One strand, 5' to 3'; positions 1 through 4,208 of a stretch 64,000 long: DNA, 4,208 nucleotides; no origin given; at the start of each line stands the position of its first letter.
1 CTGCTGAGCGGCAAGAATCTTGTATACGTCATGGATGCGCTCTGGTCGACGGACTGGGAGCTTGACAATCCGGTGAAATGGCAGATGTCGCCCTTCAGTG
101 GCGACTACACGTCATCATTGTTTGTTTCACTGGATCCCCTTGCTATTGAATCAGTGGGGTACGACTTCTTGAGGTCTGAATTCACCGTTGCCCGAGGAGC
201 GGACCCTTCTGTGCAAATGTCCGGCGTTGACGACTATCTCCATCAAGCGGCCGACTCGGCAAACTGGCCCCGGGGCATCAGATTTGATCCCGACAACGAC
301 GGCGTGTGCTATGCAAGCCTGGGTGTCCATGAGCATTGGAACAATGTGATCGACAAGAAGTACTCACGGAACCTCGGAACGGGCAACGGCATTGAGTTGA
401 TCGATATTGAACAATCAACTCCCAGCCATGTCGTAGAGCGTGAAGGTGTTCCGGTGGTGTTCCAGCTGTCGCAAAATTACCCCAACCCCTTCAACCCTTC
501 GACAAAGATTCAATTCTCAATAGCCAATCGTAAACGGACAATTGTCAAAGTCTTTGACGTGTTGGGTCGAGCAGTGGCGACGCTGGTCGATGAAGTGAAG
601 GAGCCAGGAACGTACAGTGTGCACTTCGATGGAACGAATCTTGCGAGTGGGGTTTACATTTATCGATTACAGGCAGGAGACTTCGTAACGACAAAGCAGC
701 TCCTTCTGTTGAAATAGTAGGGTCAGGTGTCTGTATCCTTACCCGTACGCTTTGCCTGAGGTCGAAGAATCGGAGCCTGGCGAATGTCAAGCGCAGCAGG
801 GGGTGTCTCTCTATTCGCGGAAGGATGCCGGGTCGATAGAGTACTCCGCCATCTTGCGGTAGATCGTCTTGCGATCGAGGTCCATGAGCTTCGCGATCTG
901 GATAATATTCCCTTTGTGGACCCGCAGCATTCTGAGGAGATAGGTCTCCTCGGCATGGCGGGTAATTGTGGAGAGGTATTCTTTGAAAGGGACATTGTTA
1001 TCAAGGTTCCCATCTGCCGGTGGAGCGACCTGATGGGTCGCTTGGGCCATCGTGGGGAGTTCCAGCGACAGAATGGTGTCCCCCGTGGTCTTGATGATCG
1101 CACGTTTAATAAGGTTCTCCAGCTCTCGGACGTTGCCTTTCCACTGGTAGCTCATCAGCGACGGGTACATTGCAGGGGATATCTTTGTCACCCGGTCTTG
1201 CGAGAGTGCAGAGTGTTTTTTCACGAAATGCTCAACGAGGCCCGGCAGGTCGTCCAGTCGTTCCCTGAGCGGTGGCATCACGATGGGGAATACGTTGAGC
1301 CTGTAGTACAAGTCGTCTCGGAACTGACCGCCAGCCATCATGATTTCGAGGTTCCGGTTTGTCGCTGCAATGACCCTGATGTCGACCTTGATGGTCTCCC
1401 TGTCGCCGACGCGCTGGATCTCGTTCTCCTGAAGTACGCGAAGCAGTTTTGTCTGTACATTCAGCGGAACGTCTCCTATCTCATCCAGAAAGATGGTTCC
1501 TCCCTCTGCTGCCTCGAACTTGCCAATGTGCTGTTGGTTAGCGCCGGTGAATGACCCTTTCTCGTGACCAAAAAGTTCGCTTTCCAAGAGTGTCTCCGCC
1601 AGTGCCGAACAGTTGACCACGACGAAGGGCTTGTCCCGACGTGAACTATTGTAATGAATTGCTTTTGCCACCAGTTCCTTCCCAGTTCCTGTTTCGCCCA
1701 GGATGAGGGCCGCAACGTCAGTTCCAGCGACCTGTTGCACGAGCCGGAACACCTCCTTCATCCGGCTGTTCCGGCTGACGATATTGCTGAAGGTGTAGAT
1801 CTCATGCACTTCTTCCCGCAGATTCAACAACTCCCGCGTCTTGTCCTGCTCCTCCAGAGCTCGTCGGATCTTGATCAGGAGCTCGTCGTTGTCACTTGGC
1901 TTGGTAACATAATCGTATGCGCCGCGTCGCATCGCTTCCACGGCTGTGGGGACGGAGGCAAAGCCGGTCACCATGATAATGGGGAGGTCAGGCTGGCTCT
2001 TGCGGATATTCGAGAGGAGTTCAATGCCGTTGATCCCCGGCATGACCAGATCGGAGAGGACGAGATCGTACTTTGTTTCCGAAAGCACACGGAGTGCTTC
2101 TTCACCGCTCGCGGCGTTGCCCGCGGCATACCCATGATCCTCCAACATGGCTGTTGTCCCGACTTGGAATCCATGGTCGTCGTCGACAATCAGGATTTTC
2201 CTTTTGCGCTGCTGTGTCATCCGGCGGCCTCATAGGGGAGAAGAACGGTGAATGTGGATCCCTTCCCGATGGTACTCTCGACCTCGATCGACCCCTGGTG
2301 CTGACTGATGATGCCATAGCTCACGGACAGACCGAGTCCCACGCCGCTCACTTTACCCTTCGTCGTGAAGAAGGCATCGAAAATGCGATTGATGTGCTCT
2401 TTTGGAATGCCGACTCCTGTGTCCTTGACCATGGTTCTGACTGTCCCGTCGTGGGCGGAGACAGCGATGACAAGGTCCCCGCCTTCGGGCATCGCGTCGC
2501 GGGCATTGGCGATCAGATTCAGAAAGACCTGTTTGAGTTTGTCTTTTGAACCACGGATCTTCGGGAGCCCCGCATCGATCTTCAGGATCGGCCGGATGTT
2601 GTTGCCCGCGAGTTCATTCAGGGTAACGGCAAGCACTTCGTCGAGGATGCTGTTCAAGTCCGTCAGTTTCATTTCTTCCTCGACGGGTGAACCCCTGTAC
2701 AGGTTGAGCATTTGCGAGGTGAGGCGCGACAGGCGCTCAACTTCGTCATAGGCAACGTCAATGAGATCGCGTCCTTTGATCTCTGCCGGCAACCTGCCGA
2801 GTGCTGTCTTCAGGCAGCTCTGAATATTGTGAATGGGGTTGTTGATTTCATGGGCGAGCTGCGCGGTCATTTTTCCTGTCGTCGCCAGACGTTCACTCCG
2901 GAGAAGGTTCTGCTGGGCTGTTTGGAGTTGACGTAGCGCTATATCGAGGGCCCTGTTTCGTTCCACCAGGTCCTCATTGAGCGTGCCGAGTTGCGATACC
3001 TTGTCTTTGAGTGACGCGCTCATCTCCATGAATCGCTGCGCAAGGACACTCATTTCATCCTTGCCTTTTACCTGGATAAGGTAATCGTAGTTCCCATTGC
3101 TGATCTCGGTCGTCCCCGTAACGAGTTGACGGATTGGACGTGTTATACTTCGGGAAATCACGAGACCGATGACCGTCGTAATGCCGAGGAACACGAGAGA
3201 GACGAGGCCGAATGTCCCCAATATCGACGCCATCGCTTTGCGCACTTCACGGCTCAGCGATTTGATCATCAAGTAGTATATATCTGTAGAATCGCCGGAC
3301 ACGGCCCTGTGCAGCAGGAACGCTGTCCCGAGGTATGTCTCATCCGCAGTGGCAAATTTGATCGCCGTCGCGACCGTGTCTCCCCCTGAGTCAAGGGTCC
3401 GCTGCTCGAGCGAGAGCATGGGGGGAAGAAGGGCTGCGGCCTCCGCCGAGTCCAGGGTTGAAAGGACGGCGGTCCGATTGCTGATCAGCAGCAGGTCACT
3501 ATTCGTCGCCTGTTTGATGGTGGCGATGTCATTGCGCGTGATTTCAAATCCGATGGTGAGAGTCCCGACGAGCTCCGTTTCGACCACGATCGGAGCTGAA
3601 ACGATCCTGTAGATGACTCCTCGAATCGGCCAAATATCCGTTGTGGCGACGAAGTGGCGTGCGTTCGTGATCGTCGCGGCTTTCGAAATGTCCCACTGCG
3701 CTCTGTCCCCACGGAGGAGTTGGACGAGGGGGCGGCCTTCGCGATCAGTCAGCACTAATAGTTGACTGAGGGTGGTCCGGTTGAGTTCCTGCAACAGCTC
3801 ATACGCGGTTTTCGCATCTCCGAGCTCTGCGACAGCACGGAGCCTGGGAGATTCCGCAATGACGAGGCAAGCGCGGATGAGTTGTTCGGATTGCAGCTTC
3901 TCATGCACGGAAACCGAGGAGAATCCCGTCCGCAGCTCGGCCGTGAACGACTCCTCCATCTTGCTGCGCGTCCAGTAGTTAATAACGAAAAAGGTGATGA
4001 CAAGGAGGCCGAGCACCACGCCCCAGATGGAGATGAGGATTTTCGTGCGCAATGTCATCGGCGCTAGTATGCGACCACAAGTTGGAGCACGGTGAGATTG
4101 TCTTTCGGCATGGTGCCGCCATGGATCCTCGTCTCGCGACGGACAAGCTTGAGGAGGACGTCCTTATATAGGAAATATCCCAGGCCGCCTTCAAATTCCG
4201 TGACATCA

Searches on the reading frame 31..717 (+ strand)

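Call 71: search_protein_families(library=pfam, proteins=[window:31-717:+], max_evalue=0.00001)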
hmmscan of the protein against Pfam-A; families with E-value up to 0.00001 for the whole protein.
window:31-717:+ (228 aa): 1 family
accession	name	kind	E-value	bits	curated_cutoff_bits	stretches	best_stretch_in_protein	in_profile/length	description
PF18962.6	Por_Secre_tail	-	1.8e-09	38.2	27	1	150-224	2-73/75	Secretion system C-terminal sorting domain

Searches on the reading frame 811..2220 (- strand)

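Call 71: search_protein_families(library=pfam, proteins=[window:811-2220:-], max_evalue=0.00001)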
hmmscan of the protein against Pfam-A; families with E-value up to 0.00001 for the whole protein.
window:811-2220:- (469 aa): 8 families
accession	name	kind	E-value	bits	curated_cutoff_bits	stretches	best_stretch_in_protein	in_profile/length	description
PF00158.32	Sigma54_activat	-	7.7e-73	244.1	20.2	1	147-313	1-167/168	Sigma-54 interaction domain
PF00072.30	Response_reg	-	2.9e-32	111.6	30.2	1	9-118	1-110/111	Response regulator receiver domain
PF25601.1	AAA_lid_14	-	1.7e-20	73.1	27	1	319-400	1-82/87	AAA+ ATPase lid domain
PF14532.12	Sigma54_activ_2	-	6.2e-19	69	25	1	151-318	4-138/138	Sigma-54 interaction domain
PF07728.20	AAA_5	-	8.7e-09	36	22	1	172-290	3-124/139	AAA domain (dynein-related subfamily)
PF07724.20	AAA_2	-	3.4e-08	34.1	27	1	171-292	6-128/166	AAA domain (Cdc48 subfamily)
PF02954.25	HTH_8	-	1.3e-06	28.5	22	1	424-460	6-42/42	Bacterial regulatory protein, Fis family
PF00004.35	AAA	-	9.3e-06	26.6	21.2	0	172-290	2-111/131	ATPase family associated with various cellular activities (AAA)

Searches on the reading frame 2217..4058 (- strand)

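Call 71: search_protein_families(library=pfam, proteins=[window:2217-4058:-], max_evalue=0.00001)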
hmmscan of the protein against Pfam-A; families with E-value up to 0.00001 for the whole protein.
window:2217-4058:- (613 aa): 3 families
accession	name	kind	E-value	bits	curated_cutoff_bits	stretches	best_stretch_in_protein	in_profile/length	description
PF02518.31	HATPase_c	-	1e-26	94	26.4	1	505-610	3-110/111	Histidine kinase-, DNA gyrase B-, and HSP90-like ATPase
PF00672.30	HAMP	-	1e-12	48.6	25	1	300-351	1-52/53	HAMP domain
PF00512.31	HisKA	-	6.8e-11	42.5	26.9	1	395-455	3-62/66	His Kinase A (phospho-acceptor) domain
